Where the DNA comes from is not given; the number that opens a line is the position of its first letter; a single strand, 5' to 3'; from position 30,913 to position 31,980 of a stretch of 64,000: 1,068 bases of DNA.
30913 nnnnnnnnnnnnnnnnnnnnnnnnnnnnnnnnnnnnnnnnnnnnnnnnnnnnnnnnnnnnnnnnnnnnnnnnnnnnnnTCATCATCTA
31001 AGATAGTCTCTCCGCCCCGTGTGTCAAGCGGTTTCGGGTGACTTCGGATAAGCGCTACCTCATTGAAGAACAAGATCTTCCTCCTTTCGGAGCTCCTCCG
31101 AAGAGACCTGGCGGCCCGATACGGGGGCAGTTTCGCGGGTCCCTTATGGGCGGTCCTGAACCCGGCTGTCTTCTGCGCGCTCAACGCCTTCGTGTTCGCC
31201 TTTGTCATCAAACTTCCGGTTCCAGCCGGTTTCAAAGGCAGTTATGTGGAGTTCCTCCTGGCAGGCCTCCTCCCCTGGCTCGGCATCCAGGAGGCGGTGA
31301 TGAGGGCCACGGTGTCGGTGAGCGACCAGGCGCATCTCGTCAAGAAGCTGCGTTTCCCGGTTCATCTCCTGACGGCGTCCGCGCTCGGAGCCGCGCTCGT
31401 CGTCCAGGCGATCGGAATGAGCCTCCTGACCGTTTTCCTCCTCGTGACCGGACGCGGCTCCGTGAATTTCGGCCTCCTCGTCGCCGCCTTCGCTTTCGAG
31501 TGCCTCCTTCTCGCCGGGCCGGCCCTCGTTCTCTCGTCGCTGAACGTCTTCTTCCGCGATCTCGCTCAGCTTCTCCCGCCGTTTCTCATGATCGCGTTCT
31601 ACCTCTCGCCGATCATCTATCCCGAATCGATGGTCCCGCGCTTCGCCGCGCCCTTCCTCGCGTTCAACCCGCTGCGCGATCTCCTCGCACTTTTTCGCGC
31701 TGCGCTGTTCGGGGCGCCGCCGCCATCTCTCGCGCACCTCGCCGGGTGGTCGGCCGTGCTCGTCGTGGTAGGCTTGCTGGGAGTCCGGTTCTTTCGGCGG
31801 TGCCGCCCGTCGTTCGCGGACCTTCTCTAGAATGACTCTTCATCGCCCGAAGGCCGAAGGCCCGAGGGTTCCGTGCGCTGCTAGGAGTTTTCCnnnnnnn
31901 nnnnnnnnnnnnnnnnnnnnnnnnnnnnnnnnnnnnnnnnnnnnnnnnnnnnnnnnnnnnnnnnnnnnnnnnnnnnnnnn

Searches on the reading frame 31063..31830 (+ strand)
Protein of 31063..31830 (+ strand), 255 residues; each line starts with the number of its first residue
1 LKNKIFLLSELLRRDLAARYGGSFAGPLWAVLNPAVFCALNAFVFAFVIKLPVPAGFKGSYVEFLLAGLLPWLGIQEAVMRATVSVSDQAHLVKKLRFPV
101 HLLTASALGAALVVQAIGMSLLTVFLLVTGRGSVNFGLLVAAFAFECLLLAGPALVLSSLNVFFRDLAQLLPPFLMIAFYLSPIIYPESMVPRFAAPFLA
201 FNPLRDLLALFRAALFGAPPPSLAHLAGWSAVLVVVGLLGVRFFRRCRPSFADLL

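Call 8: search_protein_families(library=pfam, proteins=[window:31063-31830:+], max_evalue=0.01)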
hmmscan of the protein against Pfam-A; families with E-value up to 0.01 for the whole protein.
window:31063-31830:+ (255 aa): 1 family
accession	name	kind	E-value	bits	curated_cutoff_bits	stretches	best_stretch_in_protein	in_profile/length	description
PF01061.29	ABC2_membrane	-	3.2e-13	50.2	26.9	1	10-216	5-211/211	ABC-2 type transporter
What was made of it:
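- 31063..31830 (+): wzm: ABC-2 permease, the only candidate partner found; it lies 9.2 kb upstream of wzt. Pfam ABC2_membrane E 3e-13 (call 8).
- On Wzt with carbohydrate-binding domain (Pfam PF14524 Wzt_C class): 31063-31830, ABC2_membrane E 3e-13 (call 8).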

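Call 27: search_protein_families(library=ncbifam, proteins=[window:31063-31830:+], max_evalue=0.01)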
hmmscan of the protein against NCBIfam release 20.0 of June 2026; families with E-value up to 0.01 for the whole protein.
window:31063-31830:+ (255 aa): 2 families
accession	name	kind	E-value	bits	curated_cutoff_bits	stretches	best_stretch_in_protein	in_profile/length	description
NF050109.1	galactan_ABC_perm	equivalog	1.7e-14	54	380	1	8-237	24-257/272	galactan export ABC transporter permease subunit Wzm/RfbD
NF050053.1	CapPschTportKpsM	equivalog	9.9e-11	42.1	300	1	9-220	6-222/257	capsule polysaccharide transporter KpsM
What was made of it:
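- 31063..31830 (+): NCBIfam Wzm/RfbD- and KpsM-like, below cut-off (call 27).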
